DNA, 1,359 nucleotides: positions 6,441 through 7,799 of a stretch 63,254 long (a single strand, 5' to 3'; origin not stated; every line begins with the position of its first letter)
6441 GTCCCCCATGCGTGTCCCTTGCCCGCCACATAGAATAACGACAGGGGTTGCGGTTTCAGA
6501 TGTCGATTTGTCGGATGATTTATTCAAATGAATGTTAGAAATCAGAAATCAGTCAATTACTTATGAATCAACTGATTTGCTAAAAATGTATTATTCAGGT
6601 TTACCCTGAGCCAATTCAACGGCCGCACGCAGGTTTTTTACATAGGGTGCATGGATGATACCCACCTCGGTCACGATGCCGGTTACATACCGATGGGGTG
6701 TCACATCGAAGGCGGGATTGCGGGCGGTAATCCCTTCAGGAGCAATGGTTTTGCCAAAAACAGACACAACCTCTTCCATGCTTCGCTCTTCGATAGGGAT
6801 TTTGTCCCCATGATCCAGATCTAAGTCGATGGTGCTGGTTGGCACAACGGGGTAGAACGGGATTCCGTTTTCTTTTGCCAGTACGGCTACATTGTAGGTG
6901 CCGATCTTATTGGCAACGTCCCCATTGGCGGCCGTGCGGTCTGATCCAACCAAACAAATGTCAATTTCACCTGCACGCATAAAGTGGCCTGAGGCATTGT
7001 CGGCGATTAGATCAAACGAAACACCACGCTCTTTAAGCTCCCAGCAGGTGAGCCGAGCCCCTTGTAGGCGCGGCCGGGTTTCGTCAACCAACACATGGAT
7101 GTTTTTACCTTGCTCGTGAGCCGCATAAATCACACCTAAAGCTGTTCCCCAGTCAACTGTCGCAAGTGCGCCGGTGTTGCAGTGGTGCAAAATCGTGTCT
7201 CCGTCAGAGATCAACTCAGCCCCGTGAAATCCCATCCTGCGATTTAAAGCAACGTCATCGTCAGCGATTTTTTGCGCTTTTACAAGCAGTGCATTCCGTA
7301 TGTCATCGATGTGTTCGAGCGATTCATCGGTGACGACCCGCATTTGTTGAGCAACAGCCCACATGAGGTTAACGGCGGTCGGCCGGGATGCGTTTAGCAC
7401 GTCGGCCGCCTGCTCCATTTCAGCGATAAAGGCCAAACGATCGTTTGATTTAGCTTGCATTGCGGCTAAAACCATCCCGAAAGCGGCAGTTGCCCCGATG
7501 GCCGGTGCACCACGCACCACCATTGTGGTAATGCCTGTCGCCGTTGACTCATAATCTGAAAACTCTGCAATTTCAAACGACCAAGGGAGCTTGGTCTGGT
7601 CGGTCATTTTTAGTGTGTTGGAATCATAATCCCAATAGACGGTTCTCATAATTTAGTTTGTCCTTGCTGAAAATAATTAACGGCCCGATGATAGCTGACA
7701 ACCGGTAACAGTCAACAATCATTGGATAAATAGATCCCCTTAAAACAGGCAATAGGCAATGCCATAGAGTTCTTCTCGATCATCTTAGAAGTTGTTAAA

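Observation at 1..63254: Hyper-abundant 6-bp palindrome CGGCCG, a HIP1-like iterated palindrome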

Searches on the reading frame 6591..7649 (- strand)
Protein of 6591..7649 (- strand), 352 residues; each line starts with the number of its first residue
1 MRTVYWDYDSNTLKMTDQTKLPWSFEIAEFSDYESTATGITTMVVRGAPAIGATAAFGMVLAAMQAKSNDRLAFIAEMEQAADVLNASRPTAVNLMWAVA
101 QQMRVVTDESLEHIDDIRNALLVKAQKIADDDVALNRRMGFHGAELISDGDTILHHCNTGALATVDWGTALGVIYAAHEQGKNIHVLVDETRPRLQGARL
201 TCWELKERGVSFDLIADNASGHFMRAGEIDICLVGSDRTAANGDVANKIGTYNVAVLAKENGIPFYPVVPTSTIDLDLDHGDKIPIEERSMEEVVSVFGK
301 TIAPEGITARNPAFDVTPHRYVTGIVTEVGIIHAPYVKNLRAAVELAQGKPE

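Call 9: find_related_loci(query=window:6591-7649:-, collection=genome_contigs, flank=10000)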
Query window:6591-7649:- (352 aa) in genome_contigs; peptide patterns used: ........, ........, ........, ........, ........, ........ (x = any residue, [..] = any of these).
599 stretches matched a pattern (row limit reached: there are more); 509 encode a relative of the query (tblastn E <= 1e-3); the best 80 are kept; 80 distinct loci.
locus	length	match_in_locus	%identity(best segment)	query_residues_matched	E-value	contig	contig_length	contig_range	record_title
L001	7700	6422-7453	76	2-345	0e+0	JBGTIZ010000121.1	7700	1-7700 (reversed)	MAG: Candidatus Promineifilaceae bacterium isolate JTS-RE278 k141_5317472, whole genome shotgun sequence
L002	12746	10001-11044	71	1-348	8e-174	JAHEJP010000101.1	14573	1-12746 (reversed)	MAG: Chloroflexota bacterium isolate Ww555 NODE_11116_length_14573_cov_5.354345, whole genome shotgun sequence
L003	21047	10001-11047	72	1-349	8e-173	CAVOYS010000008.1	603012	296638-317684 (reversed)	MAG: uncultured Chloroflexia bacterium isolate MFD09779.bin.2.144 genome assembly, contig: contig_45290, whole genome sh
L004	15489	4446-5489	72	1-348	3e-172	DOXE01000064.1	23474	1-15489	MAG TPA_asm: Chloroflexota bacterium isolate UBA11865 contig_27897, whole genome shotgun sequence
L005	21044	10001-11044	71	1-348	4e-172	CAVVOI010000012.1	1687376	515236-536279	MAG: uncultured Chloroflexia bacterium isolate MFD09779.bin.1.333 genome assembly, contig: contig_602, whole genome shot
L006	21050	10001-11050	72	1-350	7e-172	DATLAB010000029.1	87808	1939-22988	MAG TPA_asm: Patescibacteria group bacterium isolate SMAG_U14260 k141_1146653, whole genome shotgun sequence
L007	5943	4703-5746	71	1-348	3e-172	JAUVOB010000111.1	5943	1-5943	MAG: Chloroflexota bacterium isolate CSMAG_625 CSMAG_625_k141_2254652_length_5943_cov_10.5414, whole genome shotgun sequ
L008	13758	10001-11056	72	1-352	6e-170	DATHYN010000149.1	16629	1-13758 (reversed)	MAG TPA_asm: Anaerolineae bacterium isolate SMAG_U16212 k141_1003424, whole genome shotgun sequence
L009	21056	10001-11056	74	1-352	5e-169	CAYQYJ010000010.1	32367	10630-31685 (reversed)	MAG TPA_asm: uncultured Ardenticatenaceae bacterium isolate SRP329715_co1_256 genome assembly, contig: NODE_1889_length_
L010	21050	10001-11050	73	1-350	3e-168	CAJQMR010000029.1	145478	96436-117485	MAG: uncultured Anaerolineae bacterium isolate 10_20180412_Bin_Bin_103_1 genome assembly, contig: c_000002626691, whole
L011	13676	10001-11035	71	1-345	8e-168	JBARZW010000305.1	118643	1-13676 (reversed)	MAG: Candidatus Promineifilaceae bacterium isolate MFD12960_ilm_asm_bin17 k127_96547, whole genome shotgun sequence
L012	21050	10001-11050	72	1-350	3e-167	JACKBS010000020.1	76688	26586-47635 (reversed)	MAG: Ardenticatenaceae bacterium isolate HK-STAS-CHLO-27 HK-STAS-CHLO-27_20, whole genome shotgun sequence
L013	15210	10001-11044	70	1-348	1e-166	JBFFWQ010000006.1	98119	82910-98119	MAG: Candidatus Promineifilaceae bacterium isolate Mix_mud24.2022.10.40 k141_1736726_length_98119_cov_12.0128, whole gen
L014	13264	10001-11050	72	1-350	2e-166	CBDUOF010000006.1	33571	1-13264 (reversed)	MAG TPA_asm: uncultured Anaerolineae bacterium isolate SRR22808126_concoct_49 genome assembly, contig: ERZ25043457.612,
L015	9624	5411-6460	73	1-350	4e-166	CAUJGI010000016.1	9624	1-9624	MAG: Chloroflexota bacterium isolate KLAP72 genome assembly, contig: KLAP72_60772, whole genome shotgun sequence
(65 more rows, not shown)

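Call 22: find_related_loci(query=window:6591-7649:-, collection=metagenome_contigs, flank=10000)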
Query window:6591-7649:- (352 aa) in metagenome_contigs; peptide patterns used: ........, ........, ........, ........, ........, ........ (x = any residue, [..] = any of these).
600 stretches matched a pattern (row limit reached: there are more); 534 encode a relative of the query (tblastn E <= 1e-3); the best 80 are kept; 80 distinct loci.
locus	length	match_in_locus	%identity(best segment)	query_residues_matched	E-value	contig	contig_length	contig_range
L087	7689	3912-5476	70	1-348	2e-172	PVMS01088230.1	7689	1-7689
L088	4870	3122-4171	75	1-350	1e-174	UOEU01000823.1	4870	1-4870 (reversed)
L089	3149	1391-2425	70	1-345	2e-165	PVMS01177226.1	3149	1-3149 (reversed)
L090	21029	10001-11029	68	1-345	2e-155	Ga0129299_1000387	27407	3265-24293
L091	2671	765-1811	67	1-349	5e-164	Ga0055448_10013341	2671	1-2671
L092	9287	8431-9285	76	1-285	5e-152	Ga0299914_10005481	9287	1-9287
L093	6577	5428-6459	67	1-344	2e-146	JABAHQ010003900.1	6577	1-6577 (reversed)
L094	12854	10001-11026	67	1-344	3e-143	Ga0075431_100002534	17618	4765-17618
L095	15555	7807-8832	67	1-344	3e-143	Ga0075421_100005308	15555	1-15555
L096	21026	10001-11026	65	1-344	6e-141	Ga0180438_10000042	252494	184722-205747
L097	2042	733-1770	60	1-344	2e-149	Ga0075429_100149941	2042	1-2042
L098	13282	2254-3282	62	1-345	1e-138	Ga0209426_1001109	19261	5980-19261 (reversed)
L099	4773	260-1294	60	1-345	7e-140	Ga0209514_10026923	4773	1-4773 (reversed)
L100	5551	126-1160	59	1-344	5e-138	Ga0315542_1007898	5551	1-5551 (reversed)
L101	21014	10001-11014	61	1-340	4e-137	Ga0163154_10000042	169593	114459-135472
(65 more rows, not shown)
